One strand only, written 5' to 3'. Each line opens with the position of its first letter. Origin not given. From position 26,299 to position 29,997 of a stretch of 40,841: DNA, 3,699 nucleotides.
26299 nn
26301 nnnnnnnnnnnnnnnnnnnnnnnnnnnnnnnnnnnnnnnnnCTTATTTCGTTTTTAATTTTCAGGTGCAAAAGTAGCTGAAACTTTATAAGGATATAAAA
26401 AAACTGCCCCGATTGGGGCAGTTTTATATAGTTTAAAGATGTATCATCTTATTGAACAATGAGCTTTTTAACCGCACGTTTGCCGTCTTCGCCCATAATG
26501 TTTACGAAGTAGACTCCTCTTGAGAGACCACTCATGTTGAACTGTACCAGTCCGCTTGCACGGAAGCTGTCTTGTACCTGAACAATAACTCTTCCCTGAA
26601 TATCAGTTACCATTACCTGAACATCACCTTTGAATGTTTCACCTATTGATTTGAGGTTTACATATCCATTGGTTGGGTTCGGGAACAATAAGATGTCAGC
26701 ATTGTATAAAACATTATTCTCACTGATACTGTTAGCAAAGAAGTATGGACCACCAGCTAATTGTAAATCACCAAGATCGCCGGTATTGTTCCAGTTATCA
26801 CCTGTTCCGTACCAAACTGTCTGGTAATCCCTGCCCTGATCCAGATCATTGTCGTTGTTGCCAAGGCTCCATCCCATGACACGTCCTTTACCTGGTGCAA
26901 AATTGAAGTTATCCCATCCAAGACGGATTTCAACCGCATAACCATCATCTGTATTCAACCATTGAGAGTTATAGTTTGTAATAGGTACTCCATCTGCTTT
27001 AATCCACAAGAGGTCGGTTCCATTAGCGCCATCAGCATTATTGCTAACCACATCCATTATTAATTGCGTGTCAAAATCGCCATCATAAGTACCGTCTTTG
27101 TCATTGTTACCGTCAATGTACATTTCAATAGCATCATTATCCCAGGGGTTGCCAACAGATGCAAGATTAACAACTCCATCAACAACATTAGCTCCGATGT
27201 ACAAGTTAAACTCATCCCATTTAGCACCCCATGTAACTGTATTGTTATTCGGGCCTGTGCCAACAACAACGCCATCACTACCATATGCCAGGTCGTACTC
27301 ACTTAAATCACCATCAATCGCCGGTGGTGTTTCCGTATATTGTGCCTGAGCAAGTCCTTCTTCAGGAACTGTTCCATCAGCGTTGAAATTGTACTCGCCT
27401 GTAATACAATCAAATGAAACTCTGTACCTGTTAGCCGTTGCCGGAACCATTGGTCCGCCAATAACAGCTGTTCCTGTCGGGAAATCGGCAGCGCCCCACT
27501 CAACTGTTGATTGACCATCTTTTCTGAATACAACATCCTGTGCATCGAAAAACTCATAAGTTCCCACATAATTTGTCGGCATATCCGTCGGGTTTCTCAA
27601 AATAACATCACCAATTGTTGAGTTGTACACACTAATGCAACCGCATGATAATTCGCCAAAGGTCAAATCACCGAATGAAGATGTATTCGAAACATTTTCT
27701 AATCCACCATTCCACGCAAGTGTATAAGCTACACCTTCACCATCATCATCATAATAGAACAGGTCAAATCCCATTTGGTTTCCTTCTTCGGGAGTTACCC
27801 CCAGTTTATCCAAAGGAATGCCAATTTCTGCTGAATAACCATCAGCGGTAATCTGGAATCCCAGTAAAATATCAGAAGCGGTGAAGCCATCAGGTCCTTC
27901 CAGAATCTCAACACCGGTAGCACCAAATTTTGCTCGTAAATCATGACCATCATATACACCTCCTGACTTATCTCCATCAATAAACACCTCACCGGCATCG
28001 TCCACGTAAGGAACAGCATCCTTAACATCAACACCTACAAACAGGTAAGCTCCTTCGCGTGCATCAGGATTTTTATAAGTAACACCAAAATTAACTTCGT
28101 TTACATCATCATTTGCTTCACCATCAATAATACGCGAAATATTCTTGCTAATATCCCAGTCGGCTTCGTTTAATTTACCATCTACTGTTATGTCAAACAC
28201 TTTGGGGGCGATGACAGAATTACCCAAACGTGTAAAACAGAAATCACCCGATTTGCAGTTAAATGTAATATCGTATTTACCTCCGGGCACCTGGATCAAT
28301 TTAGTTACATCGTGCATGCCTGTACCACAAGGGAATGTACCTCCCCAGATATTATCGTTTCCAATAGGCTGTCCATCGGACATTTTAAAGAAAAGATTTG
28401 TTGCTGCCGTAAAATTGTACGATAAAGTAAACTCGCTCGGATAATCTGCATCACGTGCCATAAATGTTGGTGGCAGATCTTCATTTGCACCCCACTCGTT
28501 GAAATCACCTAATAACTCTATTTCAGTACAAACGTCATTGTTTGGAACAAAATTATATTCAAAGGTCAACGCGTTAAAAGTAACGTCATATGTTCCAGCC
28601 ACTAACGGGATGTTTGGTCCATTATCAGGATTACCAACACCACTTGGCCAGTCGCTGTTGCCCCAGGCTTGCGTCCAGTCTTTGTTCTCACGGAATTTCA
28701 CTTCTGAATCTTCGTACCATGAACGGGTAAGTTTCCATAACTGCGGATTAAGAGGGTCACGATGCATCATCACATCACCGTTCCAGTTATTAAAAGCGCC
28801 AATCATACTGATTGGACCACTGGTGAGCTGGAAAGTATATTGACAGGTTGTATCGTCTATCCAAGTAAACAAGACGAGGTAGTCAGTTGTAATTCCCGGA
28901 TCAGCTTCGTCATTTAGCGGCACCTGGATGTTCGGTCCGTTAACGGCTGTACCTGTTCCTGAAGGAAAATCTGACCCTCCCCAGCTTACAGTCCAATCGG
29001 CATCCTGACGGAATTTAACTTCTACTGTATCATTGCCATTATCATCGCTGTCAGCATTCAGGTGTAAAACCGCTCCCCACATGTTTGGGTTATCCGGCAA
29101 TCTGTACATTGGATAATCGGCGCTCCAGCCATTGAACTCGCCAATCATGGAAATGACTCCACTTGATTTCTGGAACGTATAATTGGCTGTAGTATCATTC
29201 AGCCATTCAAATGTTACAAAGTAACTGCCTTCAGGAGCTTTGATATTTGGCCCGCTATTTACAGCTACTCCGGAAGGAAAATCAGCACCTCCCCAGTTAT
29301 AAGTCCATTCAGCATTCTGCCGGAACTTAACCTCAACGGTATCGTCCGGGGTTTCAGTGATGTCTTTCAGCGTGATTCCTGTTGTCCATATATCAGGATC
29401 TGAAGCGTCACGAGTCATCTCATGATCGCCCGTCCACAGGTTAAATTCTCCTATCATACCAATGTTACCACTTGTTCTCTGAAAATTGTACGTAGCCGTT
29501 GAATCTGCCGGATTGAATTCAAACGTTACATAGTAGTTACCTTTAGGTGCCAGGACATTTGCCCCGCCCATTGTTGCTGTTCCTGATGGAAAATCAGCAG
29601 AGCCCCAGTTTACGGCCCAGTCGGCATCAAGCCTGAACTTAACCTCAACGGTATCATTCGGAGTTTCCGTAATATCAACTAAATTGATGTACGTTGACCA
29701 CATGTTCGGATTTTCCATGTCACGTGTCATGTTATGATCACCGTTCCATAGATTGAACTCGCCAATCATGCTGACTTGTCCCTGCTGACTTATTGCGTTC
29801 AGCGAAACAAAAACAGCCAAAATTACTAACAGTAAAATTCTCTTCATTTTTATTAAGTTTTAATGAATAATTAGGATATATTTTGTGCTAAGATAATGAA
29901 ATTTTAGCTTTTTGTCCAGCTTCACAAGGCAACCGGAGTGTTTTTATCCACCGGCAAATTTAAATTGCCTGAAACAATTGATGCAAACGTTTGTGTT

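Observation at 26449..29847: A 1132-aa non-catalytic protein with six starch-binding-like repeats, two CBM9-like domains and a T9SS sorting signal lies next to susC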

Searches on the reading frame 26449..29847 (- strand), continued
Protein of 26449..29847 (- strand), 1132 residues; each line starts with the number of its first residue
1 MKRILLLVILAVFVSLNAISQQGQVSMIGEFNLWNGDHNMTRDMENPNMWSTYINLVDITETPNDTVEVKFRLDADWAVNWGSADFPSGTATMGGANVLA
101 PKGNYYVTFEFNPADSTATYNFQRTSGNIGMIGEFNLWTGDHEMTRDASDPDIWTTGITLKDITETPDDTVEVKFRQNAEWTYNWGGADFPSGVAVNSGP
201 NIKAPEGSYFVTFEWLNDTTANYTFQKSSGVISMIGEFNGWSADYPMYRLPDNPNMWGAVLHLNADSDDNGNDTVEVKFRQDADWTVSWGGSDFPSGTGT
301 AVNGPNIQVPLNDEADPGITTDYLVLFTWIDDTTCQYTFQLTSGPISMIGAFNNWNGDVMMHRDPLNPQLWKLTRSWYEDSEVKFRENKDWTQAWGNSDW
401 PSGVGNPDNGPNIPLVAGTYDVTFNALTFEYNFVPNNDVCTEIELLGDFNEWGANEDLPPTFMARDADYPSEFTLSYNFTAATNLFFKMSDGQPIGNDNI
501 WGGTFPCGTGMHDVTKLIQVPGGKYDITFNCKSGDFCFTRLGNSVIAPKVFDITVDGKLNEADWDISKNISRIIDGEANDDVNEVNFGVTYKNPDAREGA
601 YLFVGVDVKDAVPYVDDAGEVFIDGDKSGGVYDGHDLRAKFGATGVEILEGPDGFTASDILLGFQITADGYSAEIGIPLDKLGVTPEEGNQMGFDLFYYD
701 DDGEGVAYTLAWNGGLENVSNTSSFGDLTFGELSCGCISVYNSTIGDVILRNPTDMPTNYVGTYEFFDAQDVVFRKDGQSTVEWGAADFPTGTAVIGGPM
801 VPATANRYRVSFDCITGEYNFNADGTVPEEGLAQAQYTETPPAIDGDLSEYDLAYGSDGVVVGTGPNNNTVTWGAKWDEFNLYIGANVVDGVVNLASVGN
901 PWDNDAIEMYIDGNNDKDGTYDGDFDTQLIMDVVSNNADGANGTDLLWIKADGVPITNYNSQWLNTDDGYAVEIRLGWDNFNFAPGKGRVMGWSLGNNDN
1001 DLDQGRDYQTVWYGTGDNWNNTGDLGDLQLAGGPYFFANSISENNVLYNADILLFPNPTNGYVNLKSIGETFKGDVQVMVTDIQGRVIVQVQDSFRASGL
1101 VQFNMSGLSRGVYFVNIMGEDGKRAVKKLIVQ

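Call 55: search_solved_structures(query=L005:3842-5008:+, max_evalue=1, show_alignments=3)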
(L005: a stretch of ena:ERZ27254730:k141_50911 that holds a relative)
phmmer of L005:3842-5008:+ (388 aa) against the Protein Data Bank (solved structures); distinct sequences matched with E-value up to 1: 2.
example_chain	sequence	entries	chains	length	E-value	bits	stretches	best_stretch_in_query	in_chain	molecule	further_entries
9sje_E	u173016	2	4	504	2.9e-13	52.9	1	36-290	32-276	BT3088 (SGBPdex)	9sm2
9sji_A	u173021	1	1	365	8.4e-09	38.3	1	271-385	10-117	BT3088 (SGBPdex)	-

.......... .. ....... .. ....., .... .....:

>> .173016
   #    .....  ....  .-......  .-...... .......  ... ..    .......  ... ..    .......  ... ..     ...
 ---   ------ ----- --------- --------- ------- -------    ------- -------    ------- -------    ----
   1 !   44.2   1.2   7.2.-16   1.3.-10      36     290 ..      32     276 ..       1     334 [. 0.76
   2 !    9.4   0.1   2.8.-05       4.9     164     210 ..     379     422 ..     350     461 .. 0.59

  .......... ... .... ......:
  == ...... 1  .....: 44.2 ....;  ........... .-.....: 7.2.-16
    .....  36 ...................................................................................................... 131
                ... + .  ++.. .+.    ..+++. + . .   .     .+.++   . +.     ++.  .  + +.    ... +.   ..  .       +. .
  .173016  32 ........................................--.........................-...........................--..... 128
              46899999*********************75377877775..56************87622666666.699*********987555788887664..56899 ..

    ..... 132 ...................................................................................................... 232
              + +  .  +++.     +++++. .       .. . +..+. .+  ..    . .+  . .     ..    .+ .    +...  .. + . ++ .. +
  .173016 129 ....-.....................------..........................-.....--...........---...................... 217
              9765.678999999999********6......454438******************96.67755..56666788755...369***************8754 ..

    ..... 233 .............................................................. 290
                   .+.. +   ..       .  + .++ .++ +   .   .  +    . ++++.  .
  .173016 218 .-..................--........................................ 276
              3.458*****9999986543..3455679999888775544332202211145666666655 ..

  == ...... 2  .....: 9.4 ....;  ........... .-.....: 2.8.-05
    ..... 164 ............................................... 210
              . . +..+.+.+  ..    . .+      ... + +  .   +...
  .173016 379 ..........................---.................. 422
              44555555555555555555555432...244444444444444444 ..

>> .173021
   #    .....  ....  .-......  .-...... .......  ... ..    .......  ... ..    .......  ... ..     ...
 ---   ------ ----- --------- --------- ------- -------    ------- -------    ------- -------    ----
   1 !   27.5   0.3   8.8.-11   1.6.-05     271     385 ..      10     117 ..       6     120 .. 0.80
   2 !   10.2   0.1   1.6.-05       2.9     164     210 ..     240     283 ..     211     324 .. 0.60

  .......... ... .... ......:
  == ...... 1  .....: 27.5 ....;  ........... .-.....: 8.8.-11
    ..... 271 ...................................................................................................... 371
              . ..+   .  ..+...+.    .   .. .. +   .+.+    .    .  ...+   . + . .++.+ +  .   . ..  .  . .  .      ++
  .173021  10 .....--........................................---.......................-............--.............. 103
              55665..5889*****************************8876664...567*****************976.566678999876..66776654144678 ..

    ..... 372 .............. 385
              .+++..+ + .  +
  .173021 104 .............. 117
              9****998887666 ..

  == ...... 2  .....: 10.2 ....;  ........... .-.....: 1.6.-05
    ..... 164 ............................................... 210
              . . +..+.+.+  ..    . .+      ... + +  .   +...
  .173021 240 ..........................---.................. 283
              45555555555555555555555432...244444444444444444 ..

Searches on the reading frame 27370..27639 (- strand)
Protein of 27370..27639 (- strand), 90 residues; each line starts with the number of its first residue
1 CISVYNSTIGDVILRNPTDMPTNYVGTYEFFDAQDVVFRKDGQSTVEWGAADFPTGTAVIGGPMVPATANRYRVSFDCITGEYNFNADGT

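Call 11: search_protein_families(library=pfam, proteins=[window:27370-27639:-], max_evalue=10)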
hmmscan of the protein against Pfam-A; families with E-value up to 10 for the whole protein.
seq(90 aa): 1 family
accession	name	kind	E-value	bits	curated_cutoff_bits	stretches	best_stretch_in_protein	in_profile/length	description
PF19947.4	DUF6409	-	0.082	13.4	27.2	1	46-73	6-33/122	Family of unknown function (DUF6409)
